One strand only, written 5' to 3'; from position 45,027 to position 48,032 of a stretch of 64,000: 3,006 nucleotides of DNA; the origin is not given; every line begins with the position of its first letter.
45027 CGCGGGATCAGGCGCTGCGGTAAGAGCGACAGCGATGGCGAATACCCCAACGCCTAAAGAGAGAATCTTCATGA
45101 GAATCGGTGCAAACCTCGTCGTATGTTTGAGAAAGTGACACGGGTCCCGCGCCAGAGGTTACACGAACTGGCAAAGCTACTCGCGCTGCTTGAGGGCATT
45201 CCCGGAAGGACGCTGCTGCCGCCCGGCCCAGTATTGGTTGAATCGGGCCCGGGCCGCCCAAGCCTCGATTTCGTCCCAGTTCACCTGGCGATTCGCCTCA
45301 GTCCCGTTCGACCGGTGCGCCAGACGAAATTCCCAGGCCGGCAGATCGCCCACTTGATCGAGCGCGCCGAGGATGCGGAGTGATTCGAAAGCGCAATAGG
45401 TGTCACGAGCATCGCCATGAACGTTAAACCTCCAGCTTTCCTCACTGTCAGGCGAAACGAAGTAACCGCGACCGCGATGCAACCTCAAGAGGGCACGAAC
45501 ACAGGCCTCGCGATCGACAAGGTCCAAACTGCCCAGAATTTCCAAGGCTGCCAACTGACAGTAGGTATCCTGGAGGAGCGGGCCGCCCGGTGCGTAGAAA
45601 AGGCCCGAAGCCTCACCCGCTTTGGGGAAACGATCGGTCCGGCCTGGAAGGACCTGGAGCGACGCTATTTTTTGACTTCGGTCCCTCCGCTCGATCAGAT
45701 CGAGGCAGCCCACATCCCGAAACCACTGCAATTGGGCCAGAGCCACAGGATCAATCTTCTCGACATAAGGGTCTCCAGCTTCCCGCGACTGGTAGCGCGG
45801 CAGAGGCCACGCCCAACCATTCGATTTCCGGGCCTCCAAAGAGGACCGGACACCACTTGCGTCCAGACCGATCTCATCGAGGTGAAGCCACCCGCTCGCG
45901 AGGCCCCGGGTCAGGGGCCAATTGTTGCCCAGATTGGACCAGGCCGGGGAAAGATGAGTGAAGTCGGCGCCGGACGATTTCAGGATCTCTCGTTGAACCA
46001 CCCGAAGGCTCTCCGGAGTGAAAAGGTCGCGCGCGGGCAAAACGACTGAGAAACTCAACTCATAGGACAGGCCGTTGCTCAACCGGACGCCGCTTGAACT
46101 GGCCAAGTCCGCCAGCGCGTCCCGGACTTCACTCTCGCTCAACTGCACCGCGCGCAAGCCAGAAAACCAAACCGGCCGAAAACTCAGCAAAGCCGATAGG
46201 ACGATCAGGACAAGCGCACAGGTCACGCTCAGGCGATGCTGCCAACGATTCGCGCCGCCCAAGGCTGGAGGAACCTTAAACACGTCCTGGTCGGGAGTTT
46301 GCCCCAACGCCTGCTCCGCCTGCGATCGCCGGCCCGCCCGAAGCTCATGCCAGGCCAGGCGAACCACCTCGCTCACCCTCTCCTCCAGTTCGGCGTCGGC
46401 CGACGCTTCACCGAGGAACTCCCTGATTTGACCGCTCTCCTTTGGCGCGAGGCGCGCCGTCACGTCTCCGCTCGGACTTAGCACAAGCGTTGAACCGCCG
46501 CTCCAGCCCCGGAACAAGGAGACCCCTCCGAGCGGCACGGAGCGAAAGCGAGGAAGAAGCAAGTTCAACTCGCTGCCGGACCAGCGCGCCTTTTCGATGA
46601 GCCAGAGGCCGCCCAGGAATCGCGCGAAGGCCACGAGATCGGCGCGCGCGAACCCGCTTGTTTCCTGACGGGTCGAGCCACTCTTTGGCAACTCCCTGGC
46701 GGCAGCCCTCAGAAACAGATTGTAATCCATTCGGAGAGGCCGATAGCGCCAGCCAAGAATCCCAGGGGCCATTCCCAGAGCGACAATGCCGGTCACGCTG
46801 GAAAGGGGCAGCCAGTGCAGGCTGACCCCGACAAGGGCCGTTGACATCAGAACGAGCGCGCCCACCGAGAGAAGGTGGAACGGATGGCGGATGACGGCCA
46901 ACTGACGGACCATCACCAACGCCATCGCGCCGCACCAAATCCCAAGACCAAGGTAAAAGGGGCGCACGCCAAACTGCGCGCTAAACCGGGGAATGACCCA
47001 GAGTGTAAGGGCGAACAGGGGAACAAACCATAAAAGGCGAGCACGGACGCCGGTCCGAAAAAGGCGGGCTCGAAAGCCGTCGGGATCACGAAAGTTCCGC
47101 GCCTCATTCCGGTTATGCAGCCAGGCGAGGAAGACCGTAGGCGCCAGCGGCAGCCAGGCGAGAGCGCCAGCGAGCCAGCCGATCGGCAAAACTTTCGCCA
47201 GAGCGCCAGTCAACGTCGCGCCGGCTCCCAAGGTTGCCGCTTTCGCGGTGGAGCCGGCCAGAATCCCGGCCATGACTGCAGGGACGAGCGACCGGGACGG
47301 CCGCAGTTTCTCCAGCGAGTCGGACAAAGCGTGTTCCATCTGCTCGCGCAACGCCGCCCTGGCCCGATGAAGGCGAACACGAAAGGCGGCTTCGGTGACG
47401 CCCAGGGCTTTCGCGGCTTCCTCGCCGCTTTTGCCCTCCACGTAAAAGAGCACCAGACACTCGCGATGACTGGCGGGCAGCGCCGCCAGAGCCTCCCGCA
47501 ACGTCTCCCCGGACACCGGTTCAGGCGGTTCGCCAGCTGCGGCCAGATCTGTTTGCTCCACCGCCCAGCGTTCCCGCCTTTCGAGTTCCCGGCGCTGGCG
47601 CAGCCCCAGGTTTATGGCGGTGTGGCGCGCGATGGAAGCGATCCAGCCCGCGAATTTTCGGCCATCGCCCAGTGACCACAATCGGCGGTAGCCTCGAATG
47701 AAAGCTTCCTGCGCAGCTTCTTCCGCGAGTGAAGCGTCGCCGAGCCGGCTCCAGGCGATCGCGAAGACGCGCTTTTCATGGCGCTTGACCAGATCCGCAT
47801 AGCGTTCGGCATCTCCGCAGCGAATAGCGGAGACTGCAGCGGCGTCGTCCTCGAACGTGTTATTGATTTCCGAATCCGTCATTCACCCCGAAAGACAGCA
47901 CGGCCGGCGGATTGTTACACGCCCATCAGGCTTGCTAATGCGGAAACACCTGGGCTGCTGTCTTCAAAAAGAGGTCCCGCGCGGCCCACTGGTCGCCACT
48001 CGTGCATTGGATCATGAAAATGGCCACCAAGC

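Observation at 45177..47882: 901-aa ECF sigma factor covalently fused to a polytopic membrane region and a periplasmic prenyltransferase-repeat-like sensor domain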

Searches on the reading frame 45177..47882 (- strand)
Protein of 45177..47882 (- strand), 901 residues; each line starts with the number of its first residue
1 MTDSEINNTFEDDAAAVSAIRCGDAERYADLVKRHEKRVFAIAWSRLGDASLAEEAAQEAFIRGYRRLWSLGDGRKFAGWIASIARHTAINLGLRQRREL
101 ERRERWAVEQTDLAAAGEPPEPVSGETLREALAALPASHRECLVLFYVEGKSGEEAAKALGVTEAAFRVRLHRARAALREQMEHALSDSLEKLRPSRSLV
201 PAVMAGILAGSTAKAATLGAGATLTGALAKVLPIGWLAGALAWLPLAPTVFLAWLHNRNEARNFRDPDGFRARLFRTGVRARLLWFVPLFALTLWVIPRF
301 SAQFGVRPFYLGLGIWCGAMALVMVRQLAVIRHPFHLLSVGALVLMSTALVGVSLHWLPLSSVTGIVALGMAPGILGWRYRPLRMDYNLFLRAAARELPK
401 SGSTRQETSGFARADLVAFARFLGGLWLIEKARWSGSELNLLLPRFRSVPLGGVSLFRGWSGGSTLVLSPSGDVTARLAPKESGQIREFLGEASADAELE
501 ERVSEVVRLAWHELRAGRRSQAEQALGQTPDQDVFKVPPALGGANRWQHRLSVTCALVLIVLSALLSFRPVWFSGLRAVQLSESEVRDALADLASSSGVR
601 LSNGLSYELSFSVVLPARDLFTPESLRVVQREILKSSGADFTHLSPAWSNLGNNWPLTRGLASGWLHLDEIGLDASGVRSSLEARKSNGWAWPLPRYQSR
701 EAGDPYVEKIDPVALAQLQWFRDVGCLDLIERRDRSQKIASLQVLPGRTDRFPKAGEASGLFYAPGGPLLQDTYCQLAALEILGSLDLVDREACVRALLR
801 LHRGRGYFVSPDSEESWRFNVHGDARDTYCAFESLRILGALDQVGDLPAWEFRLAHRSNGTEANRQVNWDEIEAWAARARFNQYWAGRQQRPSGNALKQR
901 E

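Call 3: search_protein_families(library=pfam, proteins=[window:45177-47882:-], max_evalue=0.1)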
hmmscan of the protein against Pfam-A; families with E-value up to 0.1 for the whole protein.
window:45177-47882:- (901 aa): 6 families
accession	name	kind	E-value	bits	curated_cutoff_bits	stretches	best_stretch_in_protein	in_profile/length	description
PF08281.18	Sigma70_r4_2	-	8.8e-14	51.3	25.7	1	127-178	3-54/54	Sigma-70, region 4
PF04542.20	Sigma70_r2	-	7.2e-12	45.4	24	1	31-98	1-70/71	Sigma-70 region 2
PF04545.22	Sigma70_r4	-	1.4e-08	34.6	24.1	1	131-180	1-50/50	Sigma-70, region 4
PF00432.27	Prenyltrans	-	1.1e-05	25.5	26.5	1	768-843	77-147/304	Prenyltransferase alpha-alpha toroid domain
PF07638.17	Sigma70_ECF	-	0.0077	16.6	21.1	1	18-183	9-184/185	ECF sigma factor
PF22233.2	PhyR_sigma-like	-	0.0082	16.4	27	1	132-178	1-47/50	Response regulator PhyR, sigma-like domain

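Call 4: search_protein_families(library=ncbifam, proteins=[window:45177-47882:-], max_evalue=0.1)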
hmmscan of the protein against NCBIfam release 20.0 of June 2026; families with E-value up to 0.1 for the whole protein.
window:45177-47882:- (901 aa): 81 families (the best 25 are shown)
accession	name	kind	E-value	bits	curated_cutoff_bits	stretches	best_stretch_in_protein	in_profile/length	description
NF008888.0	PRK11922.1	equivalog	2.9e-26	92.5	204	1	6-191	10-205/231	RNA polymerase sigma factor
NF004113.0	PRK05602.1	equivalog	9.8e-24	84.1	208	1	7-185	26-204/211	RNA polymerase sigma factor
NF007223.0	PRK09641.1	equivalog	2.6e-22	79.6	209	1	16-184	8-186/187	RNA polymerase sigma factor SigW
TIGR02983.1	SigE-fam_strep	subfamily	4.1e-22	78.8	141.55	1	24-184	4-160/162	SigE family RNA polymerase sigma factor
TIGR02948.1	SigW_bacill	equivalog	3.6e-21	76.1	243.1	1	16-184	8-186/187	RNA polymerase sigma factor SigW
TIGR02937.1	sigma70-ECF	superfamily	1.9e-20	73.2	42.9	1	28-182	3-165/165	sigma-70 family RNA polymerase sigma factor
NF007229.0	PRK09647.1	equivalog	1.9e-20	73.1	265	1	14-188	30-208/220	RNA polymerase sigma factor SigE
NF058625.1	sigma_PG0214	equivalog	7.6e-19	68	130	1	26-184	4-163/170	GFO_1088 family ECF-type sigma factor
TIGR02989.1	Sig-70_gvs1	subfamily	1.6e-18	67.2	124.55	1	27-180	2-156/158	RNA polymerase sigma-70 factor, Rhodopirellula/Verrucomicrobium family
NF009170.0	PRK12517.1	subfamily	4.3e-18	65.4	197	1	24-185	21-179/188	RNA polymerase sigma factor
NF009168.0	PRK12515.1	subfamily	3.8e-17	62.4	236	1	11-185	7-182/189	RNA polymerase sigma factor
TIGR02959.1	SigZ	equivalog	1.6e-16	60.6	168.65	1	35-185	4-151/170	RNA polymerase sigma factor SigZ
NF009164.0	PRK12511.1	equivalog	2.5e-16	59.7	185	1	46-193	24-171/182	RNA polymerase sigma factor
NF007227.0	PRK09645.1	subfamily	3.7e-16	59.5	202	1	22-183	9-171/177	sigma-70 family RNA polymerase sigma factor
NF007225.0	PRK09643.1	equivalog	7.7e-16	58.4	190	1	13-189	14-189/204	RNA polymerase sigma factor SigM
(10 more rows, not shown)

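Call 6: find_homologous_proteins(query=window:45177-47882:-, max_evalue=0.001)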
Query window:45177-47882:- (901 aa): 381 proteins with E <= 0.001 among 8000 candidates; the best 120 are listed.
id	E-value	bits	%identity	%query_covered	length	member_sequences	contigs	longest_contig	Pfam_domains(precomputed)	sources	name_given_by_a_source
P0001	0.0e+0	2020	100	100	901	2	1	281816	PF04545.23,PF04542.21,PF08281.19,PF00432.28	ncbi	-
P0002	6.5e-272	923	52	98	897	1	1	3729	PF04545.23,PF04542.21,PF08281.19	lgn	-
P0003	1.1e-224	767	45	99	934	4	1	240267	PF04545.23,PF04542.21,PF08281.19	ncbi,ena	-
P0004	6.8e-223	761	44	98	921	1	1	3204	PF04545.23,PF04542.21,PF08281.19,PF00432.28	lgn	-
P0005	1.1e-219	750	44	99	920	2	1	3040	PF04545.23,PF04542.21,PF08281.19,PF00432.28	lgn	-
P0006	2.7e-217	742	44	99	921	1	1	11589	PF04545.23,PF04542.21,PF08281.19,PF00432.28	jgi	-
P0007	3.4e-217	742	45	99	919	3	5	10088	PF04545.23,PF04542.21,PF08281.19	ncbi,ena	-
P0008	7.1e-217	741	43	99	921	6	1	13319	PF04545.23,PF04542.21,PF08281.19,PF00432.28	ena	-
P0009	2.9e-215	736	43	99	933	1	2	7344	PF04545.23,PF04542.21,PF08281.19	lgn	-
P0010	1.4e-214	733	43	97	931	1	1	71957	PF04545.23,PF04542.21,PF08281.19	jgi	jgi:RNA polymerase sigma factor (sigma-70 family)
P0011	5.2e-214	731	43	99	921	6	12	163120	PF04545.23,PF04542.21,PF08281.19,PF00432.28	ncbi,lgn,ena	-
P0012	6.6e-213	728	44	98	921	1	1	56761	PF04545.23,PF04542.21,PF08281.19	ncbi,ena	-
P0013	4.9e-212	725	44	99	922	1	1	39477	PF04545.23,PF04542.21,PF08281.19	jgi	jgi:RNA polymerase sigma-70 factor (ECF subfamily)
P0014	1.3e-211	724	45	99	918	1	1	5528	PF04545.23,PF04542.21,PF08281.19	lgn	-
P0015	5.9e-211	721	43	99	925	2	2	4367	PF07638.18,PF04545.23,PF04542.21,PF08281.19,PF00432.28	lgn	-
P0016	1.2e-209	717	43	98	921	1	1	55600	PF04545.23,PF04542.21,PF08281.19,PF00432.28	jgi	jgi:RNA polymerase sigma-70 factor (ECF subfamily)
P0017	3.7e-207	709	42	97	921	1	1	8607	PF04545.23,PF04542.21,PF08281.19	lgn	-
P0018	3.7e-207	709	42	99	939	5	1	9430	PF04545.23,PF04542.21,PF08281.19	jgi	jgi:RNA polymerase sigma-70 factor (ECF subfamily)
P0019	8.3e-206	704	42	99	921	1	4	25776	PF04545.23,PF04542.21,PF08281.19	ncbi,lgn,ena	-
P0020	8.9e-206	704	43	98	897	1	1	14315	PF04545.23,PF04542.21,PF08281.19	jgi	jgi:RNA polymerase sigma factor (sigma-70 family)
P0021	2.7e-205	703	42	99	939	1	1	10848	PF04545.23,PF04542.21,PF08281.19,PF00432.28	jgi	jgi:RNA polymerase sigma factor (sigma-70 family)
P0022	3.4e-205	702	42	99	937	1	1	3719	PF07638.18,PF04545.23,PF04542.21,PF08281.19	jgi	jgi:RNA polymerase sigma factor (sigma-70 family)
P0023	1.1e-204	701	44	99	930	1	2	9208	PF04545.23,PF04542.21,PF08281.19,PF00432.28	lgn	-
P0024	1.4e-204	700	42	99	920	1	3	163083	PF04545.23,PF04542.21,PF08281.19,PF00432.28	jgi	-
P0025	1.7e-204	700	43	99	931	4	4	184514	PF04545.23,PF04542.21,PF08281.19,PF00432.28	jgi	jgi:RNA polymerase sigma-70 factor (ECF subfamily)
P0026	2.0e-203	696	43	99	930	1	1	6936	PF04545.23,PF04542.21,PF08281.19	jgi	jgi:RNA polymerase sigma-70 factor (ECF subfamily)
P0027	2.5e-203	696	42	99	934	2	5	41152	PF04545.23,PF04542.21,PF08281.19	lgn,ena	-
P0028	4.6e-203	695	43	98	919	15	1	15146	PF04545.23,PF04542.21,PF08281.19,PF00432.28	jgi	jgi:RNA polymerase sigma-70 factor (ECF subfamily)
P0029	1.5e-202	694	43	96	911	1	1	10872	PF04545.23,PF04542.21,PF08281.19,PF00432.28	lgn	-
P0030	2.5e-202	693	42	98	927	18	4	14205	PF04545.23,PF04542.21,PF08281.19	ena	-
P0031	7.4e-202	691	43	99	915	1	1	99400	PF04545.23,PF04542.21,PF08281.19,PF00432.28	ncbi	-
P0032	2.2e-201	690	43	98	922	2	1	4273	PF04545.23,PF04542.21,PF08281.19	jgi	jgi:RNA polymerase sigma-70 factor (ECF subfamily)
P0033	2.2e-201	690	43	99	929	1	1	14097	PF04545.23,PF04542.21,PF08281.19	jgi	jgi:RNA polymerase sigma factor (sigma-70 family)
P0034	3.2e-201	689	44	97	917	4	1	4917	PF04545.23,PF04542.21,PF08281.19,PF00432.28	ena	-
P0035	5.0e-201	688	41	99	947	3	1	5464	PF04545.23,PF04542.21,PF08281.19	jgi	-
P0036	1.2e-200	687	42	98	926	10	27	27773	PF04545.23,PF04542.21,PF08281.19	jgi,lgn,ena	jgi:RNA polymerase sigma-70 factor (ECF subfamily)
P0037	1.6e-200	687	44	98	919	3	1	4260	PF04545.23,PF04542.21,PF08281.19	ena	-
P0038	3.1e-200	686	43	96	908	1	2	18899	PF04545.23,PF04542.21,PF08281.19,PF00432.28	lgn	-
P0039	7.2e-199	681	45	99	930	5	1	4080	PF04545.23,PF04542.21,PF08281.19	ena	-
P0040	1.6e-198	680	41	99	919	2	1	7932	PF04545.23,PF04542.21,PF08281.19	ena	-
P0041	7.8e-198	678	42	99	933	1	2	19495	PF04545.23,PF04542.21,PF08281.19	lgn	-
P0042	1.2e-197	677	44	98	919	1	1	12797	PF04542.21,PF08281.19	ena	-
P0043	2.0e-197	677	43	99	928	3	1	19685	PF04545.23,PF04542.21,PF08281.19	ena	-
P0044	2.3e-197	676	42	99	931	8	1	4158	PF04545.23,PF04542.21,PF08281.19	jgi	-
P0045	2.4e-197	676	43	99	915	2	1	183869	PF04545.23,PF04542.21,PF08281.19,PF00432.28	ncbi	-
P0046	4.3e-197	675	42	98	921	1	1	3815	PF04545.23,PF04542.21,PF08281.19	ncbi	-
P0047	8.5e-197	674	42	99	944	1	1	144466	PF04545.23,PF04542.21,PF08281.19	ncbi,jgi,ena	jgi:RNA polymerase sigma-70 factor (ECF subfamily)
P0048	2.0e-195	670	41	98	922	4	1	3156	PF04545.23,PF04542.21,PF08281.19,PF00432.28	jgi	-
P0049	2.5e-195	670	42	99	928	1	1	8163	PF04545.23,PF04542.21,PF08281.19,PF00432.28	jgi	jgi:RNA polymerase sigma factor (sigma-70 family)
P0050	3.0e-195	669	42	98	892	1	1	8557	PF04545.23,PF04542.21,PF08281.19,PF00432.28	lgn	-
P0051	4.9e-195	669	41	99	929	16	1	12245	PF04545.23,PF04542.21,PF08281.19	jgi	jgi:RNA polymerase sigma factor (sigma-70 family)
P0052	8.7e-195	668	41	99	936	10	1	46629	PF04545.23,PF04542.21,PF08281.19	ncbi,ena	-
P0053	2.7e-194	666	42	98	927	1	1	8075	PF04545.23,PF04542.21,PF08281.19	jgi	jgi:RNA polymerase sigma-70 factor (ECF subfamily)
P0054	3.7e-194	666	40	99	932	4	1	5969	PF04545.23,PF04542.21,PF08281.19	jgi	-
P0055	1.6e-193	664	43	99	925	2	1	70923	PF04545.23,PF04542.21,PF08281.19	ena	-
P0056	2.2e-193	663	41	96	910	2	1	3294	PF04545.23,PF04542.21,PF08281.19,PF00432.28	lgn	-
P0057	2.2e-193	663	42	99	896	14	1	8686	PF04545.23,PF04542.21,PF08281.19,PF00432.28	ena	-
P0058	5.4e-193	662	41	99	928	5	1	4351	PF04545.23,PF04542.21,PF08281.19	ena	-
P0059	1.4e-192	661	41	99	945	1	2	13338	PF04545.23,PF04542.21,PF08281.19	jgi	jgi:RNA polymerase sigma-70 factor (ECF subfamily)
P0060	1.6e-192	660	42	99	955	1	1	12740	PF04545.23,PF04542.21,PF08281.19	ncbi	-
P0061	3.4e-192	659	42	97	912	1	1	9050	PF04545.23,PF04542.21,PF08281.19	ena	-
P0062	6.3e-192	658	42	99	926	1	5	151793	PF07638.18,PF04545.23,PF04542.21,PF08281.19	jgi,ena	jgi:RNA polymerase sigma factor (sigma-70 family)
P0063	1.6e-191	657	41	99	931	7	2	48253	PF04545.23,PF04542.21,PF08281.19,PF00432.28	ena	-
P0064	1.6e-191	657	42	99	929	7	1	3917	PF04545.23,PF04542.21,PF08281.19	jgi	jgi:RNA polymerase sigma-70 factor (ECF subfamily)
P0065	1.9e-191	657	41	99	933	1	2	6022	PF04545.23,PF04542.21,PF08281.19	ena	-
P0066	2.9e-191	656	41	99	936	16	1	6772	PF04545.23,PF04542.21,PF08281.19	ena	-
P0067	3.6e-191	656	42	97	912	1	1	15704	PF04545.23,PF04542.21,PF08281.19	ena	-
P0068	9.1e-191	655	43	97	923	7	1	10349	PF07638.18,PF04545.23,PF04542.21,PF08281.19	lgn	-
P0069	1.2e-190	654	41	99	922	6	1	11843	PF04545.23,PF04542.21,PF08281.19,PF00432.28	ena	-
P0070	1.7e-190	654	42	99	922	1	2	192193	PF04545.23,PF04542.21,PF08281.19,PF00432.28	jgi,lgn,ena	jgi:RNA polymerase sigma-70 factor (ECF subfamily)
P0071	1.9e-190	653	41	99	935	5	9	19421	PF04545.23,PF04542.21,PF08281.19,PF00432.28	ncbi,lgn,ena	-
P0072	2.8e-190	653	42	99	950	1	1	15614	PF04545.23,PF04542.21,PF08281.19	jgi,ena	-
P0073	3.6e-190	653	41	99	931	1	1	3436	PF04545.23,PF04542.21,PF08281.19,PF00432.28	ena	-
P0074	1.3e-189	651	43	98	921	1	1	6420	PF04545.23,PF04542.21,PF08281.19,PF00432.28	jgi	jgi:RNA polymerase sigma-70 factor, ECF subfamily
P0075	6.6e-189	648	40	99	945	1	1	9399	PF04545.23,PF04542.21,PF08281.19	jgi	jgi:RNA polymerase sigma factor (sigma-70 family)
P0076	6.8e-189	648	41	99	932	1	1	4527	PF04545.23,PF04542.21,PF08281.19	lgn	-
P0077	1.1e-188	648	42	99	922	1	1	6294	PF04545.23,PF04542.21,PF08281.19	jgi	jgi:RNA polymerase sigma-70 factor, ECF subfamily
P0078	1.1e-188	648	41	99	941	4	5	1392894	PF04545.23,PF04542.21,PF08281.19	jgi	jgi:RNA polymerase sigma-70 factor (ECF subfamily)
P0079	1.9e-188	647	40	99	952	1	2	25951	PF04545.23,PF04542.21,PF08281.19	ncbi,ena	-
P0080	3.0e-188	646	42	99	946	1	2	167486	PF04545.23,PF04542.21,PF08281.19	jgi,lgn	jgi:RNA polymerase sigma factor (sigma-70 family)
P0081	9.7e-188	645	40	99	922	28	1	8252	PF04545.23,PF04542.21,PF08281.19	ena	-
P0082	2.5e-187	643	41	99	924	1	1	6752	PF04545.23,PF04542.21,PF08281.19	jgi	jgi:RNA polymerase sigma-70 factor, ECF subfamily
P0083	3.2e-187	643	41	98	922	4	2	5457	PF04545.23,PF04542.21,PF08281.19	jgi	jgi:RNA polymerase sigma-70 factor (ECF subfamily)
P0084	1.2e-186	641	40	99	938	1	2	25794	PF04545.23,PF04542.21,PF08281.19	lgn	-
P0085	1.6e-186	640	41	98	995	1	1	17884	PF04545.23,PF04542.21,PF08281.19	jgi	jgi:RNA polymerase sigma-70 factor (ECF subfamily)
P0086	1.7e-186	640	42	99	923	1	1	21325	PF04545.23,PF04542.21,PF08281.19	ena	-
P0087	1.9e-186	640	41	99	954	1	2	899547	PF04545.23,PF04542.21,PF08281.19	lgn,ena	-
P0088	2.0e-186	640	40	99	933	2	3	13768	PF04545.23,PF04542.21,PF08281.19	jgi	jgi:RNA polymerase sigma factor (sigma-70 family)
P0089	3.7e-186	639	41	98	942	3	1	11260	PF04545.23,PF04542.21,PF08281.19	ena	-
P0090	8.6e-186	638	40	99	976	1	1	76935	PF04545.23,PF04542.21,PF08281.19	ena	-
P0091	9.8e-186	638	41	99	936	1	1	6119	PF04545.23,PF04542.21,PF08281.19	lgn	-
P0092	1.4e-185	637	40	96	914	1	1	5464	PF04545.23,PF04542.21,PF08281.19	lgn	-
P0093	1.8e-185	637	40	99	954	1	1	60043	PF04545.23,PF04542.21,PF08281.19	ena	-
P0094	3.2e-185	636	41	98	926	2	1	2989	PF04545.23,PF04542.21,PF08281.19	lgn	-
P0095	4.4e-185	636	40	99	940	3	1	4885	PF04545.23,PF04542.21,PF08281.19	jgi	jgi:RNA polymerase sigma factor (sigma-70 family)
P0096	7.0e-185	635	42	98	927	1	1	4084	PF04545.23,PF04542.21,PF08281.19,PF00432.28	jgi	jgi:RNA polymerase sigma-70 factor, ECF subfamily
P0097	7.7e-185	635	40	99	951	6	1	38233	PF04545.23,PF04542.21,PF08281.19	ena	-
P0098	9.9e-184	631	41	99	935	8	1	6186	PF04545.23,PF04542.21,PF08281.19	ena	-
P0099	9.9e-184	631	41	98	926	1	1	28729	PF07638.18,PF04545.23,PF04542.21,PF08281.19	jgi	jgi:RNA polymerase sigma-70 factor (ECF subfamily)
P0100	1.2e-183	631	40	98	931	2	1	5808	PF07638.18,PF04545.23,PF04542.21,PF08281.19,PF00432.28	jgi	jgi:RNA polymerase sigma factor (sigma-70 family)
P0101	1.9e-183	630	41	98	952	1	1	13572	PF07638.18,PF04545.23,PF04542.21,PF08281.19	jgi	jgi:RNA polymerase sigma-70 factor, ECF subfamily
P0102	2.0e-183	630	41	99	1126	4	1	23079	PF04545.23,PF04542.21,PF08281.19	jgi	-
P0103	4.0e-183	629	41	99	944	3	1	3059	PF04545.23,PF04542.21,PF08281.19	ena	-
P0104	1.5e-182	627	40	99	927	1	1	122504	PF04545.23,PF04542.21,PF08281.19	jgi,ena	jgi:RNA polymerase sigma-70 factor (ECF subfamily)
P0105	3.5e-182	626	41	99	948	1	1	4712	PF04545.23,PF04542.21,PF08281.19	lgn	-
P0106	4.4e-182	626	40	99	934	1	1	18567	PF04545.23,PF04542.21,PF08281.19,PF00432.28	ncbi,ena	-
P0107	5.3e-182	626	42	93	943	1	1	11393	PF04545.23,PF04542.21,PF08281.19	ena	-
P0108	1.8e-181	624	41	98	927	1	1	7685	PF04545.23,PF04542.21,PF08281.19,PF00432.28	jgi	jgi:RNA polymerase sigma-70 factor, ECF subfamily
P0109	2.8e-181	623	40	99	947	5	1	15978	PF04545.23,PF04542.21,PF08281.19,PF00432.28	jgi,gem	-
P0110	3.5e-181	623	40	99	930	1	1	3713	PF04545.23,PF04542.21,PF08281.19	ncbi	-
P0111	1.0e-180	621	41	97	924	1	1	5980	PF04545.23,PF04542.21,PF08281.19,PF00432.28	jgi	-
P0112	1.2e-180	621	41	99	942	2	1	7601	PF04545.23,PF04542.21,PF08281.19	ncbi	ncbi:MAG: sigma-70 family RNA polymerase sigma factor [Verrucomicrobiota bacterium]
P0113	4.7e-180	619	39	99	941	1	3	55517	PF04545.23,PF04542.21,PF08281.19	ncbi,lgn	-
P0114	1.9e-179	617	40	99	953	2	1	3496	PF04545.23,PF04542.21,PF08281.19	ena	-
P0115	2.4e-179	617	41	98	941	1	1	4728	PF04545.23,PF04542.21,PF08281.19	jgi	jgi:RNA polymerase sigma factor (sigma-70 family)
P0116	3.4e-179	616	41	98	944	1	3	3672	PF04545.23,PF04542.21,PF08281.19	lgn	-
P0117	4.0e-179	616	40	99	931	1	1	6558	PF04545.23,PF04542.21,PF08281.19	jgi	jgi:RNA polymerase sigma-70 factor, ECF subfamily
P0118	8.1e-179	615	42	99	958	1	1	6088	PF04545.23,PF04542.21,PF08281.19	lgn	-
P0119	1.4e-178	614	40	99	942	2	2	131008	PF04545.23,PF04542.21,PF08281.19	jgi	jgi:RNA polymerase sigma-70 factor (ECF subfamily)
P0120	1.7e-178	614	40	99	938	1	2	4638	PF04545.23,PF04542.21,PF08281.19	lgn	-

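Call 20: list_cluster_members(proteins=[P0001, P0003, P0011, P0078])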
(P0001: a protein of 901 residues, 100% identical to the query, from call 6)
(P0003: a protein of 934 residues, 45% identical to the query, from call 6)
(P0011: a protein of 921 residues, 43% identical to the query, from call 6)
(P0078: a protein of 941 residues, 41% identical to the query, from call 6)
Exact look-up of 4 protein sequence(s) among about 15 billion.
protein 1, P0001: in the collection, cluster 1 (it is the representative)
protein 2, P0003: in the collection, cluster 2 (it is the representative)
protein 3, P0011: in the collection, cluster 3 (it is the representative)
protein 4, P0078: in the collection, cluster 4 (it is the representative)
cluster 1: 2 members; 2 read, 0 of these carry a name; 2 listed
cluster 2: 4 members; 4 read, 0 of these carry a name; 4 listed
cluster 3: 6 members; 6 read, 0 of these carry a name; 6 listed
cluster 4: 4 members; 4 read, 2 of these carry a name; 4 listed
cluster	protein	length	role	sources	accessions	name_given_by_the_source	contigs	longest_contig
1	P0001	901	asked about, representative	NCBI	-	-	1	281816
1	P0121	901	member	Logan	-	-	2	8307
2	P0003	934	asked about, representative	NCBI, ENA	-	-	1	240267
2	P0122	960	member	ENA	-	-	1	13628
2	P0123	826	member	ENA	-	-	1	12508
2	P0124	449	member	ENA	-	-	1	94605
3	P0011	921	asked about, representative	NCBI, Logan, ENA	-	-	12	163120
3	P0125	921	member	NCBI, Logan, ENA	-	-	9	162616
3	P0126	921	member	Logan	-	-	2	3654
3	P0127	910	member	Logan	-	-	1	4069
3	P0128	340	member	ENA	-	-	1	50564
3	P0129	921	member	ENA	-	-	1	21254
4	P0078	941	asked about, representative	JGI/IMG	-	RNA polymerase sigma-70 factor (ECF subfamily)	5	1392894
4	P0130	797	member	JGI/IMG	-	hypothetical protein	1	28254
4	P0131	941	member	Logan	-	-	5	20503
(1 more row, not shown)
